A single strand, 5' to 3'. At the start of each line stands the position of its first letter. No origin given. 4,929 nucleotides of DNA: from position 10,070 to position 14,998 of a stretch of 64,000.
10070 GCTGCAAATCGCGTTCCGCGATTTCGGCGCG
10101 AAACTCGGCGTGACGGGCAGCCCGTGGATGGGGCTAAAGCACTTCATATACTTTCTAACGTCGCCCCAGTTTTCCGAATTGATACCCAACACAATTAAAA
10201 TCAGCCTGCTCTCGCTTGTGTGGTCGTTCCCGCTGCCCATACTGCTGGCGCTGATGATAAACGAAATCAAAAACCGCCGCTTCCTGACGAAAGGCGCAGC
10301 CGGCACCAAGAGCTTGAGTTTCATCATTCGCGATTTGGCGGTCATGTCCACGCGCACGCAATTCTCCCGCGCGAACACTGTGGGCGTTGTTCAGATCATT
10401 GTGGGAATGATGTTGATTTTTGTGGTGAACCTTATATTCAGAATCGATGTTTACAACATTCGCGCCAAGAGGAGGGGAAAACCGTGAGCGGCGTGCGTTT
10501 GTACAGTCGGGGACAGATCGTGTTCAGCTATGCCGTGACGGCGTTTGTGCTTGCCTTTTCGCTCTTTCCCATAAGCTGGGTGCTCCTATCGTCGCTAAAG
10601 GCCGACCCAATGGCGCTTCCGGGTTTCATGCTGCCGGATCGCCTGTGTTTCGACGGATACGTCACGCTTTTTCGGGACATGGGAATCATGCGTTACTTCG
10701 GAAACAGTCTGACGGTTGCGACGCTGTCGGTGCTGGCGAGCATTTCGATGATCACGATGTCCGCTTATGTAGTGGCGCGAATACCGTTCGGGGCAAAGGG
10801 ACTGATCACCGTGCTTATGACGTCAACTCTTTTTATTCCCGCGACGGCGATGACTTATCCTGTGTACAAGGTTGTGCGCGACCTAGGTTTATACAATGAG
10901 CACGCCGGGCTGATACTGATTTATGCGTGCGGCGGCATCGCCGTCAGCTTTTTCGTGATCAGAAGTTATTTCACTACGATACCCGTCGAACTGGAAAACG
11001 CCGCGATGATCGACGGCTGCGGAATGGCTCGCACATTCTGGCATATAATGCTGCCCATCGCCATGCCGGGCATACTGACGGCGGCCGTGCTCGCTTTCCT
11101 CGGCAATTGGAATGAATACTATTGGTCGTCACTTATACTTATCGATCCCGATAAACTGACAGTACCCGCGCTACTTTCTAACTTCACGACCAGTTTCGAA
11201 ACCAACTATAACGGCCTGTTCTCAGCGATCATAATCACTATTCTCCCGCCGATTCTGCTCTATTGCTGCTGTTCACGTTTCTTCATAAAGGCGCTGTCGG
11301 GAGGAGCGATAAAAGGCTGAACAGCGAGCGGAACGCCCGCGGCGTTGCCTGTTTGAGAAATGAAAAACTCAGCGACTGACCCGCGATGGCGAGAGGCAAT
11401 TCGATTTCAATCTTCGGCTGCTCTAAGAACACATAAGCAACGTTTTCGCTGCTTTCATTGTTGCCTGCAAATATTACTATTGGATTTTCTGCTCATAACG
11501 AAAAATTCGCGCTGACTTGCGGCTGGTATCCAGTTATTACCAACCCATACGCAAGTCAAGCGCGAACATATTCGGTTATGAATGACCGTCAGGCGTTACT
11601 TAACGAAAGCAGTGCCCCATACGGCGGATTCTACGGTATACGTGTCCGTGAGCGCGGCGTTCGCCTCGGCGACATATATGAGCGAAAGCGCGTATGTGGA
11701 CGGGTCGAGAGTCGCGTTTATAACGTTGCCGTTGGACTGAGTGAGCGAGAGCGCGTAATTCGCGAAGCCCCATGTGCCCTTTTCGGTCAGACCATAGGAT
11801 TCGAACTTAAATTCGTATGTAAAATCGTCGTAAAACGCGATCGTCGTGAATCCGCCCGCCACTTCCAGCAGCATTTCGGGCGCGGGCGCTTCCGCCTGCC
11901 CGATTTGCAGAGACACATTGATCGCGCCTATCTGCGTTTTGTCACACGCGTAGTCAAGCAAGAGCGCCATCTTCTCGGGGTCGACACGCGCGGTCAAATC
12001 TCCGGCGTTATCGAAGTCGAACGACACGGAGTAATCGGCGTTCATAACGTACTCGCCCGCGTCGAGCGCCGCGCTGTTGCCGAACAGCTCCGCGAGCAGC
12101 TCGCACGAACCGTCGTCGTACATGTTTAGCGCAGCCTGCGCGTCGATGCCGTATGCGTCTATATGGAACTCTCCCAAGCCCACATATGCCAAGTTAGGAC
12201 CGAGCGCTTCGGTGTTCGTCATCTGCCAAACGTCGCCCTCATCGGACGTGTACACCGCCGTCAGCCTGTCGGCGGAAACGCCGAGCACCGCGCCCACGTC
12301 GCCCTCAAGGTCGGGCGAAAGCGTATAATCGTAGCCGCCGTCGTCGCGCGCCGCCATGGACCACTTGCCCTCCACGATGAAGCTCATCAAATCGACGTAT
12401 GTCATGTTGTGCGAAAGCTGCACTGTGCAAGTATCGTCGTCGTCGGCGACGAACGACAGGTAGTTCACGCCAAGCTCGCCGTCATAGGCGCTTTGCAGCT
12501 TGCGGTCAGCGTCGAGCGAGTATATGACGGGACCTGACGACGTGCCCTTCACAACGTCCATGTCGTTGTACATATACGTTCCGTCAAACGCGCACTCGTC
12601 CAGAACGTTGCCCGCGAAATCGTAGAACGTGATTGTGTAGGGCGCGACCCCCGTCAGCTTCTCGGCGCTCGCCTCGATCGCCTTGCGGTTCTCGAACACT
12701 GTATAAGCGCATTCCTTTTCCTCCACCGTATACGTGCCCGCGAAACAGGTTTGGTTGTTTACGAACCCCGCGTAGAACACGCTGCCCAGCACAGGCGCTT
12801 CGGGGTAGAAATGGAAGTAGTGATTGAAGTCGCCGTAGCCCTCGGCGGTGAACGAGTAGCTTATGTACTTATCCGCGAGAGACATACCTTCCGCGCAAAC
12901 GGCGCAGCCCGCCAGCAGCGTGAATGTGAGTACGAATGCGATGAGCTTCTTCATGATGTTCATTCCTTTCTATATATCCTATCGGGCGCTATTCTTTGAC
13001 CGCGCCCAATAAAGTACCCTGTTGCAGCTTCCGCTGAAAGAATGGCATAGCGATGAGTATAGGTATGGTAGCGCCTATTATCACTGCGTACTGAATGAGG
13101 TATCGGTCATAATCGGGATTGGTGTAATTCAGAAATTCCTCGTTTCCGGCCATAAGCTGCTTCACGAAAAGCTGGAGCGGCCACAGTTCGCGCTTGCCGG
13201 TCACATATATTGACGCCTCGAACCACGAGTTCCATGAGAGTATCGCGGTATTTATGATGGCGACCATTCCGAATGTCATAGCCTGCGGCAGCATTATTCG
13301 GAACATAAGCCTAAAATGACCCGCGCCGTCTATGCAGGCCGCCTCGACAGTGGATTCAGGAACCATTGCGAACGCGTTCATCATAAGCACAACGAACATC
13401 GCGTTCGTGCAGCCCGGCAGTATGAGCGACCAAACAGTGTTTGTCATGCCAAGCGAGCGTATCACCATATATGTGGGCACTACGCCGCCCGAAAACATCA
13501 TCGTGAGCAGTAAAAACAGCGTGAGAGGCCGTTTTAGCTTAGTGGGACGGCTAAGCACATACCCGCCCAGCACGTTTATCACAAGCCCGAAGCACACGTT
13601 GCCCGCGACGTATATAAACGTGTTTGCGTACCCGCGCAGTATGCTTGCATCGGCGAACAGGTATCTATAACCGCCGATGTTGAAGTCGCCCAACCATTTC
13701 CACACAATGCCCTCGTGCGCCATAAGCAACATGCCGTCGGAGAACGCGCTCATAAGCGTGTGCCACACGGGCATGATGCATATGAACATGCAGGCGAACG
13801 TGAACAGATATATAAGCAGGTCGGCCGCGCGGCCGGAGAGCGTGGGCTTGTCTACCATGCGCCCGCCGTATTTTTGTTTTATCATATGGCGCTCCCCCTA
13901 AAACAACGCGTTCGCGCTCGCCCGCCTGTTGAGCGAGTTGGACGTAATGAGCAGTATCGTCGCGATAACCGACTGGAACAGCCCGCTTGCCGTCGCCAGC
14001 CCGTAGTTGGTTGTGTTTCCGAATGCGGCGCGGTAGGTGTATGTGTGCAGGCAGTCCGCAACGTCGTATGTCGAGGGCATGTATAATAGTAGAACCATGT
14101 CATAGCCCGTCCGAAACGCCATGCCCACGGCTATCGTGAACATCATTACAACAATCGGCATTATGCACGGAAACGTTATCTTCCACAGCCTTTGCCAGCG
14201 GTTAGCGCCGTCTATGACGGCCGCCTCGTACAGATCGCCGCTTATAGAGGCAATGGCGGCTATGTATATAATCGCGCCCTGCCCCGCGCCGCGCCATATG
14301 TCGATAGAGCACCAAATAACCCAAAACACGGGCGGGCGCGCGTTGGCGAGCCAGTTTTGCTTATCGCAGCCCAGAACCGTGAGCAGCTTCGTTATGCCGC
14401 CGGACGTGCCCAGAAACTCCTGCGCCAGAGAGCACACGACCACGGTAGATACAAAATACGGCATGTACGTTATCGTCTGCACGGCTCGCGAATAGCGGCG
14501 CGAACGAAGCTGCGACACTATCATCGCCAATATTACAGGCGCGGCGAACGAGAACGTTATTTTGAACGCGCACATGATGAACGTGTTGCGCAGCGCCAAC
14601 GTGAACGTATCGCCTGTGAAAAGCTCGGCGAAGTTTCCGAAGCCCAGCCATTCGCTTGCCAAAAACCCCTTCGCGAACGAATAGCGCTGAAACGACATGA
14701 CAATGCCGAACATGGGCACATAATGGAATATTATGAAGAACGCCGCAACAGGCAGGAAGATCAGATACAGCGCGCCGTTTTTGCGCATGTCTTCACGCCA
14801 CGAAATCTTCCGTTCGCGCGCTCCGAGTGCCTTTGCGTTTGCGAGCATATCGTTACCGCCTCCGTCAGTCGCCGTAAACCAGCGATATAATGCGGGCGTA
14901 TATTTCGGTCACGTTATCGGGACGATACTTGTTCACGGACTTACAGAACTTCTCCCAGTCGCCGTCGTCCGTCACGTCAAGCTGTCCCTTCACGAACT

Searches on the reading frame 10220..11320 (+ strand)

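Call 65: search_protein_families(library=pfam, proteins=[window:10220-11320:+], max_evalue=0.001)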
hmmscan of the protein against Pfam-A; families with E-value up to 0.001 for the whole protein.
window:10220-11320:+ (366 aa): 1 family
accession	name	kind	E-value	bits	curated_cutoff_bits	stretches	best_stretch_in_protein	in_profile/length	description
PF00528.27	BPD_transp_1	-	1e-14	55.1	26.4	1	192-348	16-171/184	Binding-protein-dependent transport system inner membrane component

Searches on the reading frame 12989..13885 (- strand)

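Call 9: search_protein_families(library=pfam, proteins=[window:12989-13885:-], max_evalue=0.001)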
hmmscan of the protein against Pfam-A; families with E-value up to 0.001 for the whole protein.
window:12989-13885:- (298 aa): 1 family
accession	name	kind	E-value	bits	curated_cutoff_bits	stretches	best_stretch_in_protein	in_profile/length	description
PF00528.27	BPD_transp_1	-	6.3e-07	29.7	26.4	1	121-289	33-180/184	Binding-protein-dependent transport system inner membrane component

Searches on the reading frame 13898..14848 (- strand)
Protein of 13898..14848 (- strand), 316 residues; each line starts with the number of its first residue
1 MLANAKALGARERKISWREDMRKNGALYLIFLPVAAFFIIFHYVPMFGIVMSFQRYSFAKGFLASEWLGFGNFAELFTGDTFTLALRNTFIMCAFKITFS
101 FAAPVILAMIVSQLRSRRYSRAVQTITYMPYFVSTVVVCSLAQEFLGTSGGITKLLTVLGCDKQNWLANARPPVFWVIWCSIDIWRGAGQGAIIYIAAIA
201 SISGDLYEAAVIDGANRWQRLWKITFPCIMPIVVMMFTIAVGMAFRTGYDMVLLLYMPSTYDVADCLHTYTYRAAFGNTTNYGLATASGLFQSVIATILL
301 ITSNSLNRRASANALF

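Call 9: search_protein_families(library=pfam, proteins=[window:13898-14848:-], max_evalue=0.001)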
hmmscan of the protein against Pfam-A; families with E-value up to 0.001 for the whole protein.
window:13898-14848:- (316 aa): 1 family
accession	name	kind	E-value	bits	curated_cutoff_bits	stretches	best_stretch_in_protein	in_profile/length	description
PF00528.27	BPD_transp_1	-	1.6e-12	48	26.4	1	105-300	2-172/184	Binding-protein-dependent transport system inner membrane component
